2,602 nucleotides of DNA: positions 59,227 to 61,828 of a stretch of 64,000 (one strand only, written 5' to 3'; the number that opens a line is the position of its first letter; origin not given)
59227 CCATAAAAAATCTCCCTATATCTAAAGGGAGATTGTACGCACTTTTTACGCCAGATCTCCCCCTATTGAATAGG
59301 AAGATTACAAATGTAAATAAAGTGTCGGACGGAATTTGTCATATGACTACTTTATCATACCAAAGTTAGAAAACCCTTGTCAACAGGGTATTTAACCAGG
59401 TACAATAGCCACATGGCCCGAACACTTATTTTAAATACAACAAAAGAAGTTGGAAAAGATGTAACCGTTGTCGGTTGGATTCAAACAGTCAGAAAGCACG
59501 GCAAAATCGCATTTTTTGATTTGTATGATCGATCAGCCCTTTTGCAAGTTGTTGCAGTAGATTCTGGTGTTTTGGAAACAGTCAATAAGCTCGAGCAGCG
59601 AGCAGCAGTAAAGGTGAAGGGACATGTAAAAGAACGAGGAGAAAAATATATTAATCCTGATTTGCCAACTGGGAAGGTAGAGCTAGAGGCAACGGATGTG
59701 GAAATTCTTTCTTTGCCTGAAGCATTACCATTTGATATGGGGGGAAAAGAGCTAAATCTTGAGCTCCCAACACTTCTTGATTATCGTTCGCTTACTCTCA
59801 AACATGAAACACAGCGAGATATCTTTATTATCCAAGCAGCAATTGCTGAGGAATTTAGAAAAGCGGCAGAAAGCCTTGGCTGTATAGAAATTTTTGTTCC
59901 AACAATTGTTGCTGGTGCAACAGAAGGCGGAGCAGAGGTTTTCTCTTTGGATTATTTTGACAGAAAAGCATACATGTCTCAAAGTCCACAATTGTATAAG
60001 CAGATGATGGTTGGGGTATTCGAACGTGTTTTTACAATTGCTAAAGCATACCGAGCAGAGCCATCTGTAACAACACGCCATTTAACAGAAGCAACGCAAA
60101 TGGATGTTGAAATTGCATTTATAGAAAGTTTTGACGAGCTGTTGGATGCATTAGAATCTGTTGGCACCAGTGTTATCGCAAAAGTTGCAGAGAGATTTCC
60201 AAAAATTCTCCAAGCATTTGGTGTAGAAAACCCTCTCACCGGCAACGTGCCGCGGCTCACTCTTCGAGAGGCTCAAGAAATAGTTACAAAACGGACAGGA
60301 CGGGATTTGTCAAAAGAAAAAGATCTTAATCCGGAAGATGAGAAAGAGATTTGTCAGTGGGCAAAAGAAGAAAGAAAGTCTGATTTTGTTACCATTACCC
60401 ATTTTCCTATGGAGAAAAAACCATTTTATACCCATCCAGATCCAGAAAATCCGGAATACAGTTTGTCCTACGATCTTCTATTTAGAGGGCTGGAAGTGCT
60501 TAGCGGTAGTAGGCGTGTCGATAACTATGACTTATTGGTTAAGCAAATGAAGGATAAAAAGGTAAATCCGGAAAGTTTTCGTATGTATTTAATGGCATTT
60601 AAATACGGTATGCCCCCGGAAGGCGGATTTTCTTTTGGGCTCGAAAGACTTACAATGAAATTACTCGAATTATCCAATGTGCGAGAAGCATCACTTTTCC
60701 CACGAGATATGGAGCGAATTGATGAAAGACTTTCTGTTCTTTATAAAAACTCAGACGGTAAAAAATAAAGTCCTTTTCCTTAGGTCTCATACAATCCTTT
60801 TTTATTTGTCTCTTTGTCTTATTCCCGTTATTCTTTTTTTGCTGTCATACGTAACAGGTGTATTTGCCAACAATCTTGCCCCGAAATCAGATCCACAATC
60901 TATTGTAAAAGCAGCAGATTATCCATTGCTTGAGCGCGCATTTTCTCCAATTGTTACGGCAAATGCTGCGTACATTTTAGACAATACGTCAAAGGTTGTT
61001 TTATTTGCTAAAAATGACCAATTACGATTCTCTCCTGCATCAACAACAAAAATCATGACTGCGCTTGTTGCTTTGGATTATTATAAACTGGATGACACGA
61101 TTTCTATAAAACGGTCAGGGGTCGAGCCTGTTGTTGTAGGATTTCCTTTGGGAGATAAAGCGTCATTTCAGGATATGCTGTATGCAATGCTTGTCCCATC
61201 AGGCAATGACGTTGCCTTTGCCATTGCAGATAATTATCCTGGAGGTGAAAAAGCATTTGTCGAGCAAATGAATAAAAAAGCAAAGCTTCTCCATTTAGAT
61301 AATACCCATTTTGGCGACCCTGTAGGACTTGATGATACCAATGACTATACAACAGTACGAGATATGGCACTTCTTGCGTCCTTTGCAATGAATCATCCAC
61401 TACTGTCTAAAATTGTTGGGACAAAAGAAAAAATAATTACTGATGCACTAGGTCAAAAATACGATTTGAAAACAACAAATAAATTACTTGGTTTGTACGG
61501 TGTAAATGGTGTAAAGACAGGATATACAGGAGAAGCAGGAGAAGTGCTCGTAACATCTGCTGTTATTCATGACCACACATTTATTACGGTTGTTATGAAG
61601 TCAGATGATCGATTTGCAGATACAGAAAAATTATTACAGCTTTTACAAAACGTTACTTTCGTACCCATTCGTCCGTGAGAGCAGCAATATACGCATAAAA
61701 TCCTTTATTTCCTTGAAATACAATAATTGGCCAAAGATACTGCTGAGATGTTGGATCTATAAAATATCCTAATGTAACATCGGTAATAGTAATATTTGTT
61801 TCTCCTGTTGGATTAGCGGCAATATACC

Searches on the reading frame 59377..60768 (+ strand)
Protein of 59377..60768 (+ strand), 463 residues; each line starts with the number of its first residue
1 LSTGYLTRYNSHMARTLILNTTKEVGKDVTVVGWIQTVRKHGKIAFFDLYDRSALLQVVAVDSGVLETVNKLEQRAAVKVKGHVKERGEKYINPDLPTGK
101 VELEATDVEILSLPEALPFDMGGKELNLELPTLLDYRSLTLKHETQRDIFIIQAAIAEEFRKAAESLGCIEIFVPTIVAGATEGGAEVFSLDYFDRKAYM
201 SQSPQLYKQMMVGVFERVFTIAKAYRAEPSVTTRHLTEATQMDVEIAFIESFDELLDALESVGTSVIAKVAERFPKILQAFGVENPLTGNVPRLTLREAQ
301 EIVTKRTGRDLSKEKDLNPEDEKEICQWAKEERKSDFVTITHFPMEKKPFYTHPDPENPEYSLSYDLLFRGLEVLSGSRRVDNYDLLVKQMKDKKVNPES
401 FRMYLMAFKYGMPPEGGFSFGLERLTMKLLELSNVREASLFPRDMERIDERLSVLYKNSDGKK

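Call 31: search_protein_families(library=pfam, proteins=[window:59377-60768:+], max_evalue=0.001)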
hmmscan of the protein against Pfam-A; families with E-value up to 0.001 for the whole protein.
window:59377-60768:+ (463 aa): 2 families
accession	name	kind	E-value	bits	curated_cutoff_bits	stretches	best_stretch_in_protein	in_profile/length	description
PF00152.25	tRNA-synt_2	-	3.2e-71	240.4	25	1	132-444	4-307/308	tRNA synthetases class II (D, K and N)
PF01336.31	tRNA_anti-codon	-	1.5e-15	57.3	27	1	29-111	1-75/75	OB-fold nucleic acid binding domain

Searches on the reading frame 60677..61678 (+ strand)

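Call 32: search_protein_families(library=pfam, proteins=[window:60677-61678:+], max_evalue=0.001)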
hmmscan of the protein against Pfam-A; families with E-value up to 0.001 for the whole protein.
window:60677-61678:+ (333 aa): 3 families
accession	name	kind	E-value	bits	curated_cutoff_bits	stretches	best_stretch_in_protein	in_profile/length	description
PF00768.25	Peptidase_S11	-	2.8e-53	181.3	27.6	1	91-309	8-237/239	D-alanyl-D-alanine carboxypeptidase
PF13354.11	Beta-lactamase2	-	0.00014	21.8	22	1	105-234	9-143/214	Beta-lactamase enzyme family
PF02113.21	Peptidase_S13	-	0.00024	20.4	22.8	1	94-135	16-58/444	D-Ala-D-Ala carboxypeptidase 3 (S13) family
